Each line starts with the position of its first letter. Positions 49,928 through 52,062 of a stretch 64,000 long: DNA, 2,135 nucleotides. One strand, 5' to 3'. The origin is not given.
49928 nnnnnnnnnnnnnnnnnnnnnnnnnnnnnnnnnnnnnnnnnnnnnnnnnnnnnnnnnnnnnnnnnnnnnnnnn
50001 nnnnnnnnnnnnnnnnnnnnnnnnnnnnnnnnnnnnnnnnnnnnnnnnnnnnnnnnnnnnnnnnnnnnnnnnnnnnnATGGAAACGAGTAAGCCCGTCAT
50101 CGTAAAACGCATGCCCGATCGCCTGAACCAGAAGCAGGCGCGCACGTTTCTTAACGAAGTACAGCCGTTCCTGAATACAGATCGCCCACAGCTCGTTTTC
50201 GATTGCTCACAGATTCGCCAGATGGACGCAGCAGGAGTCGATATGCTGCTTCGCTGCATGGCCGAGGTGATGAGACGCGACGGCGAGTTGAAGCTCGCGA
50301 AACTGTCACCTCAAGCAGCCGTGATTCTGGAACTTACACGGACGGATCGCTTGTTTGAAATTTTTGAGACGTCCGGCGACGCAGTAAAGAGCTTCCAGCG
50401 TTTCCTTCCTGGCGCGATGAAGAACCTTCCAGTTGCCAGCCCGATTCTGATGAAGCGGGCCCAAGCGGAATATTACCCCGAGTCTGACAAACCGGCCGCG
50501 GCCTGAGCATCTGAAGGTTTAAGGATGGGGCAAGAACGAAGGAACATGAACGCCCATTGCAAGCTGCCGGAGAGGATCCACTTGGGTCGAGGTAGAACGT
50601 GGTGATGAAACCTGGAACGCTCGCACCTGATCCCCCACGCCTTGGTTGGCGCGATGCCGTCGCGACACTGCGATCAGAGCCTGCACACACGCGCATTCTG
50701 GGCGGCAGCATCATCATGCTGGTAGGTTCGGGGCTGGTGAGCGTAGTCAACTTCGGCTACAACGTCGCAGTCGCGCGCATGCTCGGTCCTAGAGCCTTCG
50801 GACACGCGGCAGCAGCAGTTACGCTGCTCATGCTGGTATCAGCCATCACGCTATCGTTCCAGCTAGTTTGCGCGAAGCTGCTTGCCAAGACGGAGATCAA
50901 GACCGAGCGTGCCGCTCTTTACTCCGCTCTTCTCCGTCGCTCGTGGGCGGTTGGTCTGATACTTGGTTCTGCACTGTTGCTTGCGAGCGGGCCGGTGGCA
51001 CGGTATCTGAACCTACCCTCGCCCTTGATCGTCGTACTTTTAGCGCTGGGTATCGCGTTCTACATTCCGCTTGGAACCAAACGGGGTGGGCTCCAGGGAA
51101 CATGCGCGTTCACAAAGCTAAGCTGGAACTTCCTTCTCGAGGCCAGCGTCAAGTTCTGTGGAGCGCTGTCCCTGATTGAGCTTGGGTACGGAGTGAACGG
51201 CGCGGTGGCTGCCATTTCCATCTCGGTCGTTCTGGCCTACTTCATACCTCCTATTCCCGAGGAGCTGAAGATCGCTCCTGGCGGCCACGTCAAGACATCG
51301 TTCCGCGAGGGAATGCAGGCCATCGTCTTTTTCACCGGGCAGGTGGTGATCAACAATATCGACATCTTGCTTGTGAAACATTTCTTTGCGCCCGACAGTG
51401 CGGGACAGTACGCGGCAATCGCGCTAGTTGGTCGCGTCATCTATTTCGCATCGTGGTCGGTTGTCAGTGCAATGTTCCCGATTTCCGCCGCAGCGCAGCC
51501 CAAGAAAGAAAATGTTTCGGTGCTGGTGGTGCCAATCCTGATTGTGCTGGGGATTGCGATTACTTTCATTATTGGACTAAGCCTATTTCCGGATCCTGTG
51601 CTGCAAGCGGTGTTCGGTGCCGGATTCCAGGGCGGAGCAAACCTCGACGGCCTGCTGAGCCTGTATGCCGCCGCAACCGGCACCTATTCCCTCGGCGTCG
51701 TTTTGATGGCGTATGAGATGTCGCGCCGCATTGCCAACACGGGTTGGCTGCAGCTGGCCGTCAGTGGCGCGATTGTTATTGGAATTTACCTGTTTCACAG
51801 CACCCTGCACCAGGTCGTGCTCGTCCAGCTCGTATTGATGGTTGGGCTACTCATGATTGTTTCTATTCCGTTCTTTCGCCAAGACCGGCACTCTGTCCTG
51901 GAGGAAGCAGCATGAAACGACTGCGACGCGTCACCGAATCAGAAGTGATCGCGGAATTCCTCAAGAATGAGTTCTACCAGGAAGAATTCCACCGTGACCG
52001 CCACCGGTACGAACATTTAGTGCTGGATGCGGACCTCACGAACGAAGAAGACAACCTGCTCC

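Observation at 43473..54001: Eight-gene, co-directional, Pel-like exopolysaccharide secretion locus with a non-canonical accessory and regulatory gene set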

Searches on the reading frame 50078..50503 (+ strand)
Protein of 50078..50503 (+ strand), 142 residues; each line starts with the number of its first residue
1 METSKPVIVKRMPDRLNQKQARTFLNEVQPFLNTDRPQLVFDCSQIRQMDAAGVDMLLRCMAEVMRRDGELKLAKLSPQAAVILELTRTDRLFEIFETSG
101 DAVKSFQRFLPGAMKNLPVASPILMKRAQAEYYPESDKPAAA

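Call 4: search_protein_families(library=pfam, proteins=[window:50078-50503:+], max_evalue=0.01)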
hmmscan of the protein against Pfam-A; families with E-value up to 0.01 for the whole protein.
window:50078-50503:+ (142 aa): 2 families
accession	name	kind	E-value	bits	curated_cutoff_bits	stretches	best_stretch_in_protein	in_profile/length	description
PF01740.26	STAS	-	1.7e-12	47.5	22.6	1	4-102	7-106/106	STAS domain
PF13466.11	STAS_2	-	7.2e-11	42.6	29.2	1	15-88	6-78/80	STAS domain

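Call 5: search_protein_families(library=ncbifam, proteins=[window:50078-50503:+], max_evalue=0.01)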
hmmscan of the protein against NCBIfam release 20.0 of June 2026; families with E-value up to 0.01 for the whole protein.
window:50078-50503:+ (142 aa): 4 families
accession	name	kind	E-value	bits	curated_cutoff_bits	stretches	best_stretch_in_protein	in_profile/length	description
TIGR00377.1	ant_ant_sig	superfamily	1.1e-10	41.4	53.45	1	5-99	11-106/108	anti-sigma factor antagonist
TIGR02886.1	spore_II_AA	equivalog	7.3e-06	25.9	114.75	1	2-100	4-103/106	anti-sigma F factor antagonist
TIGR00815.1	sulP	subfamily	0.0059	15.1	380.45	1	36-80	495-540/565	sulfate permease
NF033618.0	mlaB_1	equivalog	0.0073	16.7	90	1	40-85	39-84/94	lipid asymmetry maintenance protein MlaB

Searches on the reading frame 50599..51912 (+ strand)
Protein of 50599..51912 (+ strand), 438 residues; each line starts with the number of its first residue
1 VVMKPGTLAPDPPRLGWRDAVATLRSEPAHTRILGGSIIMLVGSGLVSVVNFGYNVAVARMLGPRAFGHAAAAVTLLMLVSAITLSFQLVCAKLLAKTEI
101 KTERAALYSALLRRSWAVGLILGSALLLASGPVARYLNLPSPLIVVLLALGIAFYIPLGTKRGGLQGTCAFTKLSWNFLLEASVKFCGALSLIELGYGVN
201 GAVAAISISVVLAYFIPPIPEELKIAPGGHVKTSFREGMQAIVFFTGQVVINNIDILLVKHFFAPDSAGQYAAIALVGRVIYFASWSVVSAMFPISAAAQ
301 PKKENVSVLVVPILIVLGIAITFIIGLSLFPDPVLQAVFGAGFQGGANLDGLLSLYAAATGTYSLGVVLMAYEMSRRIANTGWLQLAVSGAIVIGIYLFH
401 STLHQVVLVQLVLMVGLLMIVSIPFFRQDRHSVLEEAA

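Call 4: search_protein_families(library=pfam, proteins=[window:50599-51912:+], max_evalue=0.01)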
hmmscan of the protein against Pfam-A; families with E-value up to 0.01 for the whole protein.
window:50599-51912:+ (438 aa): 0 families

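Call 5: search_protein_families(library=ncbifam, proteins=[window:50599-51912:+], max_evalue=0.01)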
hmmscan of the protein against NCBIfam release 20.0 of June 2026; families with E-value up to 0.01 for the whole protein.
window:50599-51912:+ (438 aa): 0 families

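Call 9: search_solved_structures(query=window:50599-51912:+, max_evalue=10)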
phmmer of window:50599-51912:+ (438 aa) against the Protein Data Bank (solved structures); distinct sequences matched with E-value up to 10: 1.
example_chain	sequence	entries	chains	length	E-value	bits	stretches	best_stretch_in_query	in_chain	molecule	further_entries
3dfr_A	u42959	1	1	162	2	10.8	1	196-243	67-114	DIHYDROFOLATE REDUCTASE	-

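Call 17: find_homologous_proteins(query=window:50599-51912:+, max_evalue=0.001)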
Query window:50599-51912:+ (438 aa): 2762 proteins with E <= 0.001 among 8000 candidates; the best 120 are listed.
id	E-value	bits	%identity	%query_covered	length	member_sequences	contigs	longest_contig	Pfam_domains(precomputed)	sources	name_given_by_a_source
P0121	1.5e-250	849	91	100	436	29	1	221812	PF01943.23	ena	-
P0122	1.1e-245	834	90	100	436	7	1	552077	PF01943.23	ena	-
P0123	1.2e-242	823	89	100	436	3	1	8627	PF01943.23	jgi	jgi:O-antigen/teichoic acid export membrane protein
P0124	2.8e-205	700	77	100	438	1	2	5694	-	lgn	-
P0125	7.3e-204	696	77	99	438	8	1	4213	-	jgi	jgi:O-antigen/teichoic acid export membrane protein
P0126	8.2e-203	692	77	100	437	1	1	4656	-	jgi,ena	-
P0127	1.9e-202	691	77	99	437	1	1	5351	PF01943.23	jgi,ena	-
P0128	2.5e-202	691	76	100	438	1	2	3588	PF01943.23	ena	-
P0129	2.6e-202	691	76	100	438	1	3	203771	-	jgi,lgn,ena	-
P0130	3.7e-202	690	75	100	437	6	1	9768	PF01943.23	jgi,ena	-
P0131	2.2e-201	688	75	100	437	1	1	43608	PF01943.23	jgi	jgi:O-antigen/teichoic acid export membrane protein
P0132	9.9e-201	685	76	100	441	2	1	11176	-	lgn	-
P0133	1.4e-200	685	75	100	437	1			-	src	-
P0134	2.1e-200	684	76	100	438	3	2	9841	PF01943.23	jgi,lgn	-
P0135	3.1e-200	684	75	100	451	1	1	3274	PF01943.23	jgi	jgi:O-antigen/teichoic acid export membrane protein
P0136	5.4e-200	683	76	100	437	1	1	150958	PF01943.23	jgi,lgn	jgi:O-antigen/teichoic acid export membrane protein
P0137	2.7e-199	681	74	100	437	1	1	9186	PF01943.23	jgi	jgi:O-antigen/teichoic acid export membrane protein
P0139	1.1e-198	679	75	100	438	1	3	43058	PF01943.23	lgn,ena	-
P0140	2.7e-198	677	76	100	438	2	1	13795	PF01943.23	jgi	jgi:O-antigen/teichoic acid export membrane protein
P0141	7.0e-198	676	74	100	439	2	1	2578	PF01943.23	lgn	-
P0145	9.2e-196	669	74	98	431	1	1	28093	PF01943.23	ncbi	-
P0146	2.1e-195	668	75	100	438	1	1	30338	PF01943.23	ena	-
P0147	5.4e-195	667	76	100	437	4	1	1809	PF01943.23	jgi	jgi:O-antigen/teichoic acid export membrane protein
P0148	4.3e-193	660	72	100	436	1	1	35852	PF01943.23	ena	-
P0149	1.0e-192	659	72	100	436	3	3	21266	PF01943.23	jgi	jgi:O-antigen/teichoic acid export membrane protein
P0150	2.0e-192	658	74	100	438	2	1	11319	PF01943.23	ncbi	ncbi:MAG: oligosaccharide flippase family protein [Terriglobales bacterium]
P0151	3.0e-192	658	76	95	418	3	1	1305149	PF01943.23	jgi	jgi:O-antigen/teichoic acid export membrane protein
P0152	2.1e-191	655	72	100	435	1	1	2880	PF01943.23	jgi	jgi:O-antigen/teichoic acid export membrane protein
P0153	2.3e-191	655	75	100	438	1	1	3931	PF01943.23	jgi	jgi:O-antigen/teichoic acid export membrane protein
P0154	3.2e-190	651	74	95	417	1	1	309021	PF01943.23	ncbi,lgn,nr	ncbi:MAG TPA: oligosaccharide flippase family protein [Terriglobales bacterium]|nr:oligosaccharide f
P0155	2.9e-189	648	70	100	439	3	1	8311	PF01943.23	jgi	jgi:O-antigen/teichoic acid export membrane protein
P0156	8.1e-189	646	74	100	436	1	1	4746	PF01943.23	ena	-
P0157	2.5e-188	645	69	100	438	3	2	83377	PF01943.23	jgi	-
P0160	8.2e-186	636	70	100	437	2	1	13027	PF01943.23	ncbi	-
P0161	2.1e-185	635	76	91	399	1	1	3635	PF01943.23,PF13440.12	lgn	-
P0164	1.4e-181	622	70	99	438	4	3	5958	PF01943.23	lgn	-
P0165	1.4e-181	622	68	100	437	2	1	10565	PF01943.23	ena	-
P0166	5.4e-181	620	69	100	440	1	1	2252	PF01943.23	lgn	-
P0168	3.7e-180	618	70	99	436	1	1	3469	PF01943.23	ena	-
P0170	6.5e-180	617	70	100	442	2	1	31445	PF01943.23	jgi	jgi:O-antigen/teichoic acid export membrane protein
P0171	6.7e-180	617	68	99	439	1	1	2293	PF01943.23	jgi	-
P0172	1.2e-179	616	67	100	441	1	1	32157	PF01943.23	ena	-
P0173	1.4e-178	613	68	100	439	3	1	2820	PF01943.23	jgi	-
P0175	2.2e-178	612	70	96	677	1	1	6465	PF01943.23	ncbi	-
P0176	4.4e-178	611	69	99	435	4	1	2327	PF01943.23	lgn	-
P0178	1.8e-177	609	68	99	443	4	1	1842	PF01943.23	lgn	-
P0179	2.7e-177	608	69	99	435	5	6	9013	PF01943.23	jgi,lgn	jgi:O-antigen/teichoic acid export membrane protein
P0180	5.8e-177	607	66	100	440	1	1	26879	PF01943.23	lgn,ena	-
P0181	2.0e-176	605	68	97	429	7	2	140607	PF01943.23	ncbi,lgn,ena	-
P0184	2.1e-174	599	67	97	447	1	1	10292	PF01943.23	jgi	jgi:O-antigen/teichoic acid export membrane protein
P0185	4.1e-174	598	67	100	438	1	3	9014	PF01943.23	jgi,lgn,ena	-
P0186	1.1e-173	596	68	96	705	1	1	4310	PF01943.23,PF13440.12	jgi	jgi:O-antigen/teichoic acid export membrane protein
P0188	2.1e-172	592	67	99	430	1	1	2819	PF01943.23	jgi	-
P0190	4.0e-172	591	66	100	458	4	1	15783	PF01943.23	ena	-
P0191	3.7e-171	588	65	100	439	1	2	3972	PF01943.23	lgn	-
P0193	1.6e-170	586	68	97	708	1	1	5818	PF01943.23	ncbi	-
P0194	1.2e-169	583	68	95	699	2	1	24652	PF01943.23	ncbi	-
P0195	2.6e-169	582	66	100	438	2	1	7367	PF01943.23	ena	-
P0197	8.8e-169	580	68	94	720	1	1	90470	PF13440.12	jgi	jgi:O-antigen/teichoic acid export membrane protein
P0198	1.2e-168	580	67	98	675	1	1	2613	PF01943.23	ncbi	-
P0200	5.3e-167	574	67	94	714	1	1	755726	PF13440.12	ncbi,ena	-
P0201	6.8e-167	574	65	96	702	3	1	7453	PF01943.23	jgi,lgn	jgi:O-antigen/teichoic acid export membrane protein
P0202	1.2e-166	573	66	96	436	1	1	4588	PF01943.23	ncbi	ncbi:MAG: oligosaccharide flippase family protein [Candidatus Korobacteraceae bacterium]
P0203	7.2e-166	571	65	96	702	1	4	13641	PF01943.23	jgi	jgi:O-antigen/teichoic acid export membrane protein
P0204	8.0e-166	570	65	100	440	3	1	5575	PF01943.23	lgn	-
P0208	6.4e-165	567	67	97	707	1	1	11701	PF01943.23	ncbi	-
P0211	1.9e-164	566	64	97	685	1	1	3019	PF01943.23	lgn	-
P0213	4.1e-164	565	63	100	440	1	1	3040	PF01943.23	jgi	jgi:O-antigen/teichoic acid export membrane protein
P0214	4.4e-164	565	64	97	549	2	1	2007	PF01943.23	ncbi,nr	ncbi:MAG TPA: oligosaccharide flippase family protein, partial [Terriglobales bacterium]|nr:oligosac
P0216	6.5e-164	564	64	97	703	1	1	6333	PF01943.23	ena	-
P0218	6.7e-164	564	65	100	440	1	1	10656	PF01943.23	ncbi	-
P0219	9.7e-164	564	63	100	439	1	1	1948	PF01943.23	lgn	-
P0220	1.6e-163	563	66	97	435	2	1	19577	PF01943.23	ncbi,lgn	-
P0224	1.0e-162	560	64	100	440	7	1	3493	PF01943.23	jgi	jgi:Polysaccharide biosynthesis protein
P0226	4.2e-162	558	64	100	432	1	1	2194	PF01943.23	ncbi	-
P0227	5.2e-162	558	66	94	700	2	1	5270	PF01943.23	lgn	-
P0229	6.2e-162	558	63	100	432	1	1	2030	PF01943.23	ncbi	-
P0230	6.6e-162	558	63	99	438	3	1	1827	PF01943.23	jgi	jgi:O-antigen/teichoic acid export membrane protein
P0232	1.1e-161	557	64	90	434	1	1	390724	PF01943.23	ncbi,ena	-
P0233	1.7e-161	556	68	91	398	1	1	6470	PF01943.23,PF13440.12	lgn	-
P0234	2.2e-161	556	63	98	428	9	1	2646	PF01943.23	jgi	jgi:O-antigen/teichoic acid export membrane protein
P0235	2.3e-161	556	63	99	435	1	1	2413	PF01943.23,PF13440.12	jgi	-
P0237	5.2e-161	555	62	100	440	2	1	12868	PF01943.23,PF13440.12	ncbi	-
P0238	5.3e-161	555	66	96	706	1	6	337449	PF01943.23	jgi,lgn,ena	jgi:O-antigen/teichoic acid export membrane protein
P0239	1.1e-160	554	64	97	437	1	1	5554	PF01943.23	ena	-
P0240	2.0e-160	553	63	100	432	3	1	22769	PF01943.23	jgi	jgi:O-antigen/teichoic acid export membrane protein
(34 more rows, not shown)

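Call 20: search_protein_families(library=pfam, proteins=[window:50599-51912:+], max_evalue=10)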
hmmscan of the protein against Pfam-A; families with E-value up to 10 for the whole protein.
window:50599-51912:+ (438 aa): 2 families
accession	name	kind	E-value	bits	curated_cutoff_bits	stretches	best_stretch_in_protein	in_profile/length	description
PF13140.11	DUF3980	-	1.3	9.9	25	1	362-420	19-78/87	Domain of unknown function (DUF3980)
PF22282.1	CydS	-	3.8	7.9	25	1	142-156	10-24/31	CydS-like protein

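Call 51: search_protein_families(library=ncbifam, proteins=[window:50599-51912:+], max_evalue=10)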
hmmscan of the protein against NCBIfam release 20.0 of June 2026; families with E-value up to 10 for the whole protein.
window:50599-51912:+ (438 aa): 1 family
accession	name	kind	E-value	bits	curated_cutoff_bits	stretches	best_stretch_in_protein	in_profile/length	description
TIGR01438.1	TGR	subfamily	0.15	10.9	475.85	1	19-94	172-247/485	thioredoxin and glutathione reductase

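Call 52: search_protein_families(library=pfam, alignment_id=A3, max_evalue=1)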
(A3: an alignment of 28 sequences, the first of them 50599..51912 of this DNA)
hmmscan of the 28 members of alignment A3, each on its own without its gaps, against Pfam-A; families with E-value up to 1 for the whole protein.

A. member 1, window:50599-51912:+ (438 aa): 0 families

B. families by the number of members that match (of 28 scanned): 7 families
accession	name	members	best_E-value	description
PF01943.22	Polysacc_synt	25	2.8e-13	Polysaccharide biosynthesis protein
PF13440.11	Polysacc_synt_3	3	4.6e-12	Polysaccharide biosynthesis protein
PF06790.16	UPF0259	1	0.013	Uncharacterised protein family (UPF0259)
PF13140.11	DUF3980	1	0.038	Domain of unknown function (DUF3980)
PF06645.18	SPC12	1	0.13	Microsomal signal peptidase 12 kDa subunit (SPC12)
PF14143.11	YrhC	1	0.53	YrhC-like protein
PF04279.20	IspA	1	0.86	Intracellular septation protein A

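Call 53: search_solved_structures(query=A3, max_evalue=10)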
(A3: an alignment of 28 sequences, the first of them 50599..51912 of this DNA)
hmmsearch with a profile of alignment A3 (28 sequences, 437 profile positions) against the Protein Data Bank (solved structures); distinct sequences matched with E-value up to 10: 0.

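Call 84: find_encoding_contigs(protein=P0200, flank=10000, max_places=1)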
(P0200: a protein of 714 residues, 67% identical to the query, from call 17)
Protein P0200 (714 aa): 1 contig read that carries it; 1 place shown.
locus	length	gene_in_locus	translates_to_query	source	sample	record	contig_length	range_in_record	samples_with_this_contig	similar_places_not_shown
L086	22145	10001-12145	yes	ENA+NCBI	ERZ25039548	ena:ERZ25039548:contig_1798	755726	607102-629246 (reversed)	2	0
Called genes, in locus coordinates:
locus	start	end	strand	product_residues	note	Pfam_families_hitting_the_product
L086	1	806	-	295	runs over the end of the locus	-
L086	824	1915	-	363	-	-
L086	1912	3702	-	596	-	-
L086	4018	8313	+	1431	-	PF23914:TPR_CcmH_CycH, PF13432:TPR_16 (weak), PF14559:TPR_19, PF14559:TPR_19, PF23914:TPR_CcmH_CycH, PF13432:TPR_16, PF14559:TPR_19, PF13432:TPR_16, +20 more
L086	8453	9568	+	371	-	PF25084:LbH_EIF2B, PF25087:GMPPB_C (weak)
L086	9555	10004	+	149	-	PF01740:STAS, PF13466:STAS_2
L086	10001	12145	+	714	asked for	PF13440:Polysacc_synt_3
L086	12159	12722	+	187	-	-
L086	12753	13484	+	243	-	PF02223:Thymidylate_kin (faint)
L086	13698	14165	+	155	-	PF01797:Y1_Tnp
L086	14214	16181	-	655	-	PF17092:PCB_OB (faint), PF00575:S1, PF00575:S1 (weak), PF00575:S1, PF23459:S1_RRP5, PF00575:S1, PF23459:S1_RRP5, PF00575:S1, +2 more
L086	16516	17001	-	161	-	PF04677:CwfJ_C_1 (weak), PF11969:DcpS_C (weak), PF01230:HIT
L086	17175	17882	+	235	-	PF05239:PRC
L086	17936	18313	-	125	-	PF13620:CarboxypepD_reg, PF13715:CarbopepD_reg_2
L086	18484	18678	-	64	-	PF21344:Zn_ribbon_LysW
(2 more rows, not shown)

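Call 85: find_encoding_contigs(protein=P0238, flank=10000, max_places=1)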
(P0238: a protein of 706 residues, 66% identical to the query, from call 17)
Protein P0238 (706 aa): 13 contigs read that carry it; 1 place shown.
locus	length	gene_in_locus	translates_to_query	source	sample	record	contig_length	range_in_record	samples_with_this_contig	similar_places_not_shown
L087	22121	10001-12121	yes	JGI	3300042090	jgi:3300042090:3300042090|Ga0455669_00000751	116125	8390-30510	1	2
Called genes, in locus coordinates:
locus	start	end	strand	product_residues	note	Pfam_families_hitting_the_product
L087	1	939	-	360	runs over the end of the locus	-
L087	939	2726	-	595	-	PF10131:PTPS_related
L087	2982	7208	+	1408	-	PF07719:TPR_2 (faint), PF13432:TPR_16 (weak), PF14559:TPR_19 (weak), PF14559:TPR_19 (weak), PF23914:TPR_CcmH_CycH, PF13424:TPR_12 (weak), PF13432:TPR_16, PF14559:TPR_19 (weak), +15 more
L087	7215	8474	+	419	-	PF00534:Glycos_transf_1, PF13692:Glyco_trans_1_4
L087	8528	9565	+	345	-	-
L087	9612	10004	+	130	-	PF01740:STAS, PF13466:STAS_2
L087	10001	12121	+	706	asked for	PF01943:Polysacc_synt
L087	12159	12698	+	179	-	-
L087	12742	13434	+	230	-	PF02223:Thymidylate_kin (faint)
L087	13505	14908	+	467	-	PF03721:UDPG_MGDP_dh_N, PF00984:UDPG_MGDP_dh, PF03720:UDPG_MGDP_dh_C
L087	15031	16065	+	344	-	PF13641:Glyco_tranf_2_3 (faint), PF00535:Glycos_transf_2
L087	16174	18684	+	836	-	PF07669:Eco57I, PF17728:BsuBI_PstI_RE_N, PF06616:BsuBI_PstI_RE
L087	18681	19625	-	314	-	PF01408:GFO_IDH_MocA, PF22725:GFO_IDH_MocA_C3, PF02894:GFO_IDH_MocA_C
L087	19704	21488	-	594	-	PF00953:Glycos_transf_4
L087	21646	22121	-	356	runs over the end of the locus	PF01073:3Beta_HSD, PF01370:Epimerase, PF02719:Polysacc_synt_2, PF04321:RmlD_sub_bind, PF16363:GDP_Man_Dehyd, PF07993:NAD_binding_4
